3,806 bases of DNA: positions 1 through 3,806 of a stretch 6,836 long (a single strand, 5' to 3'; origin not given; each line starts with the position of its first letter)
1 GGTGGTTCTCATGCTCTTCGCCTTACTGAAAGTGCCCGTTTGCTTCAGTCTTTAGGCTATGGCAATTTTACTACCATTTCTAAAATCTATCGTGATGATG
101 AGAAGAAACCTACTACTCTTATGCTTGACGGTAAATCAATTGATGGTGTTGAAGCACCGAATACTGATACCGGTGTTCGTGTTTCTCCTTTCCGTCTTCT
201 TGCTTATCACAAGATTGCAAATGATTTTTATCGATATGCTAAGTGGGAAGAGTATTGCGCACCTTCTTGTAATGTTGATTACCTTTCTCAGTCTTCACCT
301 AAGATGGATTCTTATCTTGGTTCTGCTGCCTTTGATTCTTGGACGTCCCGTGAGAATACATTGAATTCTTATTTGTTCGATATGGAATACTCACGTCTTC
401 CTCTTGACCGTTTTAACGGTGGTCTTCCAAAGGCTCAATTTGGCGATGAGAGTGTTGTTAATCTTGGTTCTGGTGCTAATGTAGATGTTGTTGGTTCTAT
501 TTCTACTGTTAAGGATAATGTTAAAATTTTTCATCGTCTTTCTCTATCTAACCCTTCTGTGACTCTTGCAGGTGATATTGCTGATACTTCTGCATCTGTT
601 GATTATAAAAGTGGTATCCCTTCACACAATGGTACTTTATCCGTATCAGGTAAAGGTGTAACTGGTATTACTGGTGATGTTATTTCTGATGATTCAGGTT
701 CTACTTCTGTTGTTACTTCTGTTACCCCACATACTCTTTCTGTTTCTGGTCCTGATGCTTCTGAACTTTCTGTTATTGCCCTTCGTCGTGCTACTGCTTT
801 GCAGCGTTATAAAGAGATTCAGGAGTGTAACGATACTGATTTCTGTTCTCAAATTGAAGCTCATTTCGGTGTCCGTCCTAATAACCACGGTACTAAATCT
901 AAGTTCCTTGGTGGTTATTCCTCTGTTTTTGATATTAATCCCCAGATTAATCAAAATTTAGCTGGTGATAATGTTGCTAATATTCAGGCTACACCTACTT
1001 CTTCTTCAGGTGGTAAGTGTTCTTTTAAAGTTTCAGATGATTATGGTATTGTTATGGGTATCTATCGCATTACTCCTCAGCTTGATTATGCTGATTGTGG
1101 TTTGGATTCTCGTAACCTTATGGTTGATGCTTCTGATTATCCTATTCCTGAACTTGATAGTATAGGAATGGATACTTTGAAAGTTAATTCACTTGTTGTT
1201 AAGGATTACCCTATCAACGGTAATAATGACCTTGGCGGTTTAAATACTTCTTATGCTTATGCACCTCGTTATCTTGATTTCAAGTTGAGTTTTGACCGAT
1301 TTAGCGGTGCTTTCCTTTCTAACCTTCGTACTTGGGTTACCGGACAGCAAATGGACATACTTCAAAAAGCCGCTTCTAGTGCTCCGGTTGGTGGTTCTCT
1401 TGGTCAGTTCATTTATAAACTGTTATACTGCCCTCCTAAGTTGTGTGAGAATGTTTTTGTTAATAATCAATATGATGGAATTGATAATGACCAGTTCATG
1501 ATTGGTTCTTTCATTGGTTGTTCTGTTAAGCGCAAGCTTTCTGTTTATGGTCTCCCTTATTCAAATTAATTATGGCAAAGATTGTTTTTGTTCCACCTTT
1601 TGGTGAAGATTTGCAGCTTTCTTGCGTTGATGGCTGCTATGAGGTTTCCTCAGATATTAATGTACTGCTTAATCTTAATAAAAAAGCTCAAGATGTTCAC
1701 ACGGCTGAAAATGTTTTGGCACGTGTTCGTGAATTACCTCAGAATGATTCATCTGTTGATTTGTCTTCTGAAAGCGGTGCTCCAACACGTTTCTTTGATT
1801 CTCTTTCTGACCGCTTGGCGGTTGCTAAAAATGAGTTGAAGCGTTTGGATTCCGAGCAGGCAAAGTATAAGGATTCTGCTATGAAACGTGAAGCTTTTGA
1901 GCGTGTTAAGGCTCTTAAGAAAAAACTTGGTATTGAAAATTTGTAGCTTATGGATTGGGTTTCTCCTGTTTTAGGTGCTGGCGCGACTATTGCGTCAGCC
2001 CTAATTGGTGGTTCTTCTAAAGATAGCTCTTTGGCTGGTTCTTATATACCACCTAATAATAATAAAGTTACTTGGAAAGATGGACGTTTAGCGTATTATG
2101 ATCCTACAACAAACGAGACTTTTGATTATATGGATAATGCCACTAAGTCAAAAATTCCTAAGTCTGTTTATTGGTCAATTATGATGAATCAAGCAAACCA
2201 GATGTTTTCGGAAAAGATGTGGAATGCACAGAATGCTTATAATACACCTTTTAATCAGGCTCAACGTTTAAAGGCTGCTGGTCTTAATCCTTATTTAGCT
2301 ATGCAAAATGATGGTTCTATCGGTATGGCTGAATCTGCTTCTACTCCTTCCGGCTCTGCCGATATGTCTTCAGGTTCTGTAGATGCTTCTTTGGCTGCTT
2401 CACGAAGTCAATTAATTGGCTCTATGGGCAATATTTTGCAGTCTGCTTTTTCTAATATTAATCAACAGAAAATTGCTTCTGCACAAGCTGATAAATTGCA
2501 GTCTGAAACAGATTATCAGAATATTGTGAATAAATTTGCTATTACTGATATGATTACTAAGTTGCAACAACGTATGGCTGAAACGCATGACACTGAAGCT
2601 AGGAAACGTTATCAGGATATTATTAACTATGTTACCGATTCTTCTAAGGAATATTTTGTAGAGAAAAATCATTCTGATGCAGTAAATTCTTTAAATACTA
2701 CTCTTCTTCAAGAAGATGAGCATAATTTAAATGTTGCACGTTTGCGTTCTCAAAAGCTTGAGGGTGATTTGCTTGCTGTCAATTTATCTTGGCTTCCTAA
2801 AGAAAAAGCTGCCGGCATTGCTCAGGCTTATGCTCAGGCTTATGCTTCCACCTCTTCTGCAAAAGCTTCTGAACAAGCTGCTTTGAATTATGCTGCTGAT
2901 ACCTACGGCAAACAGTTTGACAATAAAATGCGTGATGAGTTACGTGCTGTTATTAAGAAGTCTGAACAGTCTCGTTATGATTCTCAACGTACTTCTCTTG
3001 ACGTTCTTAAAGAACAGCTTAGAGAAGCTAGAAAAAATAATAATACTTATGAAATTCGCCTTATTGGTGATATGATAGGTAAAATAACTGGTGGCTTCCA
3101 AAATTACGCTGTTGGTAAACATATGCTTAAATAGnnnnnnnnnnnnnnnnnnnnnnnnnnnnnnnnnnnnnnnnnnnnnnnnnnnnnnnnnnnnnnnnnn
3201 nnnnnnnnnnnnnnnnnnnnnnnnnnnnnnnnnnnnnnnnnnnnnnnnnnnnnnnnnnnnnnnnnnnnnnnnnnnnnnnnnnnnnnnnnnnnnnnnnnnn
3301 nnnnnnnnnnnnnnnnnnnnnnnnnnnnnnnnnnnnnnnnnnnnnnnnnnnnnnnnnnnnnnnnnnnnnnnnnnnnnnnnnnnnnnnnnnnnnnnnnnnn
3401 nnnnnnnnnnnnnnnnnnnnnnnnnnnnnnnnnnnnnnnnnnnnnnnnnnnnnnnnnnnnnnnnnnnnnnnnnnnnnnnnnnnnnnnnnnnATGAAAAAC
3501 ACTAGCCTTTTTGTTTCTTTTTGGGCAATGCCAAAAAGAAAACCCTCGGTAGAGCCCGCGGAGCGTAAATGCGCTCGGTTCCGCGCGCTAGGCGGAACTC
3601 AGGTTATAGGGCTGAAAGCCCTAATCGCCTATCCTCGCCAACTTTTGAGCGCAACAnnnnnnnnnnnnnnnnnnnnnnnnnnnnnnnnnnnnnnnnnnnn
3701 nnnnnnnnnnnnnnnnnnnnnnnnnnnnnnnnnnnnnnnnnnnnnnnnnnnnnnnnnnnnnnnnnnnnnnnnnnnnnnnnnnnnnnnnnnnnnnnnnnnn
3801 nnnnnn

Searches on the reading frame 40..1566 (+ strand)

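Call 105: search_protein_families(library=pfam, proteins=[window:40-1566:+], max_evalue=0.01)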
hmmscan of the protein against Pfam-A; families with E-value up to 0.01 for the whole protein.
window:40-1566:+ (509 aa): 1 family
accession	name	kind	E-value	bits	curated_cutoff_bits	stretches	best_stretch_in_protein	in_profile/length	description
PF02305.22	Phage_F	-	2.1e-08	33.9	25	1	31-429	112-436/501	Capsid protein (F protein)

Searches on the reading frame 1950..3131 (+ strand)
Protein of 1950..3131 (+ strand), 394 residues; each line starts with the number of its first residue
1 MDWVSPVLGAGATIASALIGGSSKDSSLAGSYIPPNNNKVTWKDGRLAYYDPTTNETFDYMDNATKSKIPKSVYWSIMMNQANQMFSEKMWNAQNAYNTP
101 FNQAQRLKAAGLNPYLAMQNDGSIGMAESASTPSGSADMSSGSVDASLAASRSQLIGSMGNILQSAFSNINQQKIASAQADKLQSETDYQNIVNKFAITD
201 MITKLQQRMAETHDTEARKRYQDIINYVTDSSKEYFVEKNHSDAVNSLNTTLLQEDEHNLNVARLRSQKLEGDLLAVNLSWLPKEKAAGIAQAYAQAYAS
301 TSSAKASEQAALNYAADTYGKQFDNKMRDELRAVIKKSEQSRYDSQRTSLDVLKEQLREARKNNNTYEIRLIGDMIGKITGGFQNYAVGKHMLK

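Call 105: search_protein_families(library=pfam, proteins=[window:1950-3131:+], max_evalue=0.01)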
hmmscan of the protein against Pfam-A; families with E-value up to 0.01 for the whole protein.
window:1950-3131:+ (394 aa): 0 families

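Call 106: search_protein_families(library=phrogs, proteins=[window:1950-3131:+], max_evalue=0.01)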
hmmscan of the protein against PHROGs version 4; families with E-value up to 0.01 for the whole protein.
window:1950-3131:+ (394 aa): 3 families
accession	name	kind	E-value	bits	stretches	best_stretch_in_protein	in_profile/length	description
phrog_8689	-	tail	1.7e-14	55.3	1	76-256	40-210/327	pilot protein for DNA ejection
phrog_31272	-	tail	1.1e-05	25.6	1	74-133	44-101/294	pilot protein for DNA ejection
phrog_35928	-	tail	0.00037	21.3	1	64-168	58-145/172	pilot protein for DNA ejection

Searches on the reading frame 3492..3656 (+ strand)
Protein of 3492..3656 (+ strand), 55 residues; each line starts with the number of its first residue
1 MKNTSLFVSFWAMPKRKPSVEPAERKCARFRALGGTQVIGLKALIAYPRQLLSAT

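Call 106: search_protein_families(library=phrogs, proteins=[window:3492-3656:+], max_evalue=0.01)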
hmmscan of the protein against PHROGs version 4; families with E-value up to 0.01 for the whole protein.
window:3492-3656:+ (55 aa): 0 families
